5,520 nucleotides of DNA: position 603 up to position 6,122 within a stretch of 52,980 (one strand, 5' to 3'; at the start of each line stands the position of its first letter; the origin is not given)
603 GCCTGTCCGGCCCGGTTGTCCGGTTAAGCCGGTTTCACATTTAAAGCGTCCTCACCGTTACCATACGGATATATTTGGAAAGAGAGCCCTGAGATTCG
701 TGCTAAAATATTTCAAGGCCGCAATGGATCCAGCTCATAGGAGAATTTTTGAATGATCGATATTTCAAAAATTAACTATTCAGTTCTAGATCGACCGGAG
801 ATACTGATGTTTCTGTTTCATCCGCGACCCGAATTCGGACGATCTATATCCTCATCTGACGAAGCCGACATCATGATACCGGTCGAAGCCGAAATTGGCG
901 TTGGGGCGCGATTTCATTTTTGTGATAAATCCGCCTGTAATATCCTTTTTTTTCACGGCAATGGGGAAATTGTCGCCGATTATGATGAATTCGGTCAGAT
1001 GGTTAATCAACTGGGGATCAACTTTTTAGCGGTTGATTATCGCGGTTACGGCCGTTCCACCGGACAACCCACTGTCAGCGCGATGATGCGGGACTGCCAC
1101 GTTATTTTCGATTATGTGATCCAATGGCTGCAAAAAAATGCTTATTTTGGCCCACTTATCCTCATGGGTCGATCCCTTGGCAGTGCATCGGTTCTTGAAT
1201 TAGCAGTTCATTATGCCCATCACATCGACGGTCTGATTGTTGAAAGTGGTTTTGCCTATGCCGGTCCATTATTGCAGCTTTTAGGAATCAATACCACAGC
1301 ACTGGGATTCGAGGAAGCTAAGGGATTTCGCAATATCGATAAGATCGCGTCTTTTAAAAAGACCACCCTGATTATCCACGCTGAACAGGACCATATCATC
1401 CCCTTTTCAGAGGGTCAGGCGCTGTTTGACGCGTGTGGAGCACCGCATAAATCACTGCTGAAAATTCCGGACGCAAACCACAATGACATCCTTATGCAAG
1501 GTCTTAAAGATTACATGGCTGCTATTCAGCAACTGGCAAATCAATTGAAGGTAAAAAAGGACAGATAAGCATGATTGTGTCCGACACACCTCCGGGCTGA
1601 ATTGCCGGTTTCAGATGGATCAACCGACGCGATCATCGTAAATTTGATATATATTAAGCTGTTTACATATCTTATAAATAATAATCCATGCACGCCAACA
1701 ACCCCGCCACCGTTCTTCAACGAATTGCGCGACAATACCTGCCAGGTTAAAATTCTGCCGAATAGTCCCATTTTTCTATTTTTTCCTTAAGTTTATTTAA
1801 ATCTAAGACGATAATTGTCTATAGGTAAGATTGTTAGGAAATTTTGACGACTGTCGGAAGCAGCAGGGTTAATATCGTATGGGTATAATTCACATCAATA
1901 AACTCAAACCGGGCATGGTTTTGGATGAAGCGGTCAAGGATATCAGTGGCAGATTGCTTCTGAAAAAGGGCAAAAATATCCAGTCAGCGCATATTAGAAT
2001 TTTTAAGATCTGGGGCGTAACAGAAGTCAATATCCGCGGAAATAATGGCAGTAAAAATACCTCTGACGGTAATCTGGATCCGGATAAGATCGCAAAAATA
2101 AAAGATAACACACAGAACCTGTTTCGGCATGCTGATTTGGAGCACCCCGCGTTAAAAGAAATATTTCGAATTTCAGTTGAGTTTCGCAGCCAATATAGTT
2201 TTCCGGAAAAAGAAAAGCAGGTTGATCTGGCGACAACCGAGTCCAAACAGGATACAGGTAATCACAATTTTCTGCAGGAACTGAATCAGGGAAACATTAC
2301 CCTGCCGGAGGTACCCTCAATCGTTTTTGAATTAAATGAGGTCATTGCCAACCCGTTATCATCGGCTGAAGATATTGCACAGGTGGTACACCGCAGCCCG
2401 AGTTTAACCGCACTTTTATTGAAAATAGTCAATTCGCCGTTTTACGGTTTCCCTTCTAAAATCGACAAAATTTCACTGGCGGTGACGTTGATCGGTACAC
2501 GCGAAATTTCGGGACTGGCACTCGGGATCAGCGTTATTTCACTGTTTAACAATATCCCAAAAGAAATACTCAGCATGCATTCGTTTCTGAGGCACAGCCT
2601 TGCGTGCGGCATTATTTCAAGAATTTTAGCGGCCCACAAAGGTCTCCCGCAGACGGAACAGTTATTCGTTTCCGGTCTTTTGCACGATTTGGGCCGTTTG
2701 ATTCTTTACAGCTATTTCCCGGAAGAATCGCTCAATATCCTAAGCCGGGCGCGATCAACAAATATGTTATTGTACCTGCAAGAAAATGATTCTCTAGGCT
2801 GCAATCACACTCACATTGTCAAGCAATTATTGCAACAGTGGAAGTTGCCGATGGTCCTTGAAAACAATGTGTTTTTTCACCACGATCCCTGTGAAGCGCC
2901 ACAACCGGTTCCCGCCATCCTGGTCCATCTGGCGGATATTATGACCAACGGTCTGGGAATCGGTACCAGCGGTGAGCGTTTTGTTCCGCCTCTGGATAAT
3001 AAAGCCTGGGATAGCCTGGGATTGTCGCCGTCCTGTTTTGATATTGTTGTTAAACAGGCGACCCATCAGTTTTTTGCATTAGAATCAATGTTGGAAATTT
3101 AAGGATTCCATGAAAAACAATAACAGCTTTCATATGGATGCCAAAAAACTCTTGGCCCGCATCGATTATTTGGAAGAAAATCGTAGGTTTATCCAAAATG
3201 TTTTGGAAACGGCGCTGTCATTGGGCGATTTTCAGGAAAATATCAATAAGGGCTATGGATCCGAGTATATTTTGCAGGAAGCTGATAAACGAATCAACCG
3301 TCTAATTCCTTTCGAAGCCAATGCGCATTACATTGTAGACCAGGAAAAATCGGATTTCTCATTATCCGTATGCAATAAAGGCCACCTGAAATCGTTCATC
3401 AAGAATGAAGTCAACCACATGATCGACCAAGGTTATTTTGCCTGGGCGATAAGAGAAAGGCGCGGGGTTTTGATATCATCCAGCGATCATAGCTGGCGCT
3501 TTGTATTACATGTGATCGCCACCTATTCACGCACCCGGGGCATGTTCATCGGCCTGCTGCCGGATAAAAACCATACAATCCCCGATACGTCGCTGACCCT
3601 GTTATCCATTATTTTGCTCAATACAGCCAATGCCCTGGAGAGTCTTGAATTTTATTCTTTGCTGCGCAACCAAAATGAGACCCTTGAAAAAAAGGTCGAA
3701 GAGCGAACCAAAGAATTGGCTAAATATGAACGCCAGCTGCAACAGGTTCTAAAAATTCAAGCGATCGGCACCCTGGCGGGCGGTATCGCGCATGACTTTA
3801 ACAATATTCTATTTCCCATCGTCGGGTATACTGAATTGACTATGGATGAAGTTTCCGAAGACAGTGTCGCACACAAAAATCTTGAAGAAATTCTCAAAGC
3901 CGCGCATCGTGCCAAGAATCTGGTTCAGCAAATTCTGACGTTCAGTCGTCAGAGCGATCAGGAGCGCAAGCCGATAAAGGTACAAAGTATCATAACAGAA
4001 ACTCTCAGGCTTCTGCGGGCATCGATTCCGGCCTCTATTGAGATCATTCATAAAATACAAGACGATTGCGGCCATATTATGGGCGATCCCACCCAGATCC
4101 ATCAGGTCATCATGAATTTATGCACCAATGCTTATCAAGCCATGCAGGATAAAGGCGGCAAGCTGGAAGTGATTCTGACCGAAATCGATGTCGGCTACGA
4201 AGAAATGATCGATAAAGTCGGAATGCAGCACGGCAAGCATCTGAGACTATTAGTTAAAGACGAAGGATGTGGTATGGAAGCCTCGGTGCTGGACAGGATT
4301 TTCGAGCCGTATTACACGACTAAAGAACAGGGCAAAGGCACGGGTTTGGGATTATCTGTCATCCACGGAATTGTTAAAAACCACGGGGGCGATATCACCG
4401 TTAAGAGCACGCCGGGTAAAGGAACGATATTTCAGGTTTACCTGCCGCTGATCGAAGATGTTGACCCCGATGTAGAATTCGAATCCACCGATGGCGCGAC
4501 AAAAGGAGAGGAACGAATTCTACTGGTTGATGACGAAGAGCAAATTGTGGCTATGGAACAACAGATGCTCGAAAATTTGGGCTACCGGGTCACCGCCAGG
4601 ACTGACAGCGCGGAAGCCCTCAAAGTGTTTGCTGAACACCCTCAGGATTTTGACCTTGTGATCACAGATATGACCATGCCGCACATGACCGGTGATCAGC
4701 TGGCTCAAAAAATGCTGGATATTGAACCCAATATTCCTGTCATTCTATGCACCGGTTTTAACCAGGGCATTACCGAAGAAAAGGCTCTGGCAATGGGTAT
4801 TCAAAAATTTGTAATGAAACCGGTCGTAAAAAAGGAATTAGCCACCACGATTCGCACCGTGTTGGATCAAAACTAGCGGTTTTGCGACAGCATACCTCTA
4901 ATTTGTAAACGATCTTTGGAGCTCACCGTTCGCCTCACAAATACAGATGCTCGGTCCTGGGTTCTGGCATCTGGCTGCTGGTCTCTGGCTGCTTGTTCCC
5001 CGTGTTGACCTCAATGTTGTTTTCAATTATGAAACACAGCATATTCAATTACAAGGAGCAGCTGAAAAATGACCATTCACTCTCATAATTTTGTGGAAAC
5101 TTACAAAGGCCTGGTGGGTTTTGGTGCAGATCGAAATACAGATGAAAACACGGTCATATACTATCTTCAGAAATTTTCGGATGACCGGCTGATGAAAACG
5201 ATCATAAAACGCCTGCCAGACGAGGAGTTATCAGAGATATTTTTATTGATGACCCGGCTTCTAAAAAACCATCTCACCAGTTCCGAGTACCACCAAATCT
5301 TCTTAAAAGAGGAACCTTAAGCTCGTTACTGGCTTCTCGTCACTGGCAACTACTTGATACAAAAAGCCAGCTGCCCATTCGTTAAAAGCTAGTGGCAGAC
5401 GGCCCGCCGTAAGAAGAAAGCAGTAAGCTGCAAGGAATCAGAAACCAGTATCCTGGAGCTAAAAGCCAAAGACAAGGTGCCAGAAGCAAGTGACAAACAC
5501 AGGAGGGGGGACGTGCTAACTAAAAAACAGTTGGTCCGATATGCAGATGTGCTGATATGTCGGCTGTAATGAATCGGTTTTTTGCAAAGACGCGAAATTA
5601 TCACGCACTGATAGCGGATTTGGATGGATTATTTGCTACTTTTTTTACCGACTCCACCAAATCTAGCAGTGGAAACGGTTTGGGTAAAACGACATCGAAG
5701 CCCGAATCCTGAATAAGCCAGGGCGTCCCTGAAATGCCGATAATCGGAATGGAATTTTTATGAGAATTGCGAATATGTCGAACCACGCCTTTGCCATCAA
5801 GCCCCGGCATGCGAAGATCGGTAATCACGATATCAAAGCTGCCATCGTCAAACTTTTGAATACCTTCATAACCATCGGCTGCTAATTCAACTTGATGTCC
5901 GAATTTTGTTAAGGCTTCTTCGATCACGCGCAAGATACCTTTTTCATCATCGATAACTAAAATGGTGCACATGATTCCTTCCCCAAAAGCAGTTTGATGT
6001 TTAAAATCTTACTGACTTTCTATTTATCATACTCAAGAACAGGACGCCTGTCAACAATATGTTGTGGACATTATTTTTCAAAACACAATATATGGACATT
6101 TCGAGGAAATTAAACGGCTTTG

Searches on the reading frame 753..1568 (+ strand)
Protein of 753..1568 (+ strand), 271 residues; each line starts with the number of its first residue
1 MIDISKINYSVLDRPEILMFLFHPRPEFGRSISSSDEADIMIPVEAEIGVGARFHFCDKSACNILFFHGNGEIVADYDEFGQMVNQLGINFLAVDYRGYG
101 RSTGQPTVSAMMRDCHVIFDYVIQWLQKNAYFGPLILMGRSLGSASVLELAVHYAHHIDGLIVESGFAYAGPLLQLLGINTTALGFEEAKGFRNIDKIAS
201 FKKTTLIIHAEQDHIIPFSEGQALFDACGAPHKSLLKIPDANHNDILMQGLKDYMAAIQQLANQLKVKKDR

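Call 56: search_protein_families(library=pfam, proteins=[window:753-1568:+], max_evalue=0.00001)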
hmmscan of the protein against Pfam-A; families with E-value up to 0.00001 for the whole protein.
window:753-1568:+ (271 aa): 3 families
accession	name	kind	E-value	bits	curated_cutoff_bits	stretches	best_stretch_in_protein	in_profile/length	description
PF12146.15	Hydrolase_4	-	1.7e-22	80.4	27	1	63-167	6-110/239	Serine aminopeptidase, S33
PF00561.26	Abhydrolase_1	-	8.8e-14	52.2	25.8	1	64-166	3-102/245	alpha/beta hydrolase fold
PF12697.13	Abhydrolase_6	-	2e-07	32.3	26.3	1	64-176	1-104/217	Alpha/beta hydrolase family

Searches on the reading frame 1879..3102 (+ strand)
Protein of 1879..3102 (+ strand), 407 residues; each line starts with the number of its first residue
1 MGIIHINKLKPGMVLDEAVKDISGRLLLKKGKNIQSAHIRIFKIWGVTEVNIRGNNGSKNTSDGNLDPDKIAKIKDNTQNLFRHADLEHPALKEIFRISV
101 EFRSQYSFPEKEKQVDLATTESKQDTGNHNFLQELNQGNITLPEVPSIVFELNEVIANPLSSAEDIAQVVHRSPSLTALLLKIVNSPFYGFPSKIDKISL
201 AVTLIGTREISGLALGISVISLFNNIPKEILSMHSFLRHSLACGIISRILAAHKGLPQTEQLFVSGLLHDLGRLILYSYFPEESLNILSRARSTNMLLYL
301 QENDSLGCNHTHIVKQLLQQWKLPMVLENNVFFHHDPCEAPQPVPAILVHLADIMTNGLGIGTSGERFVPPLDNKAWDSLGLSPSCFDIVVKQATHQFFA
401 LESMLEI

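Call 56: search_protein_families(library=pfam, proteins=[window:1879-3102:+], max_evalue=0.00001)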
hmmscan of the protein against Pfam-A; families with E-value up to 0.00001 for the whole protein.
window:1879-3102:+ (407 aa): 2 families
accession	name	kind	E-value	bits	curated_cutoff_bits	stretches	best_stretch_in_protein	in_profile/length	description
PF08668.18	HDOD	-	1e-55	188.7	22.9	1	142-337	1-196/196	HDOD domain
PF01966.28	HD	-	7.2e-08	33.2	22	1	237-357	2-115/116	HD domain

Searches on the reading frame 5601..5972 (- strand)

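Call 56: search_protein_families(library=pfam, proteins=[window:5601-5972:-], max_evalue=0.00001)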
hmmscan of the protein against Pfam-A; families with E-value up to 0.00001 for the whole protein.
window:5601-5972:- (123 aa): 1 family
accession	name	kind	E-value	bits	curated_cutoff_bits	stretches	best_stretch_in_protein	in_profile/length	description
PF00072.30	Response_reg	-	5.7e-18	65.5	30.2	1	4-109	1-110/111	Response regulator receiver domain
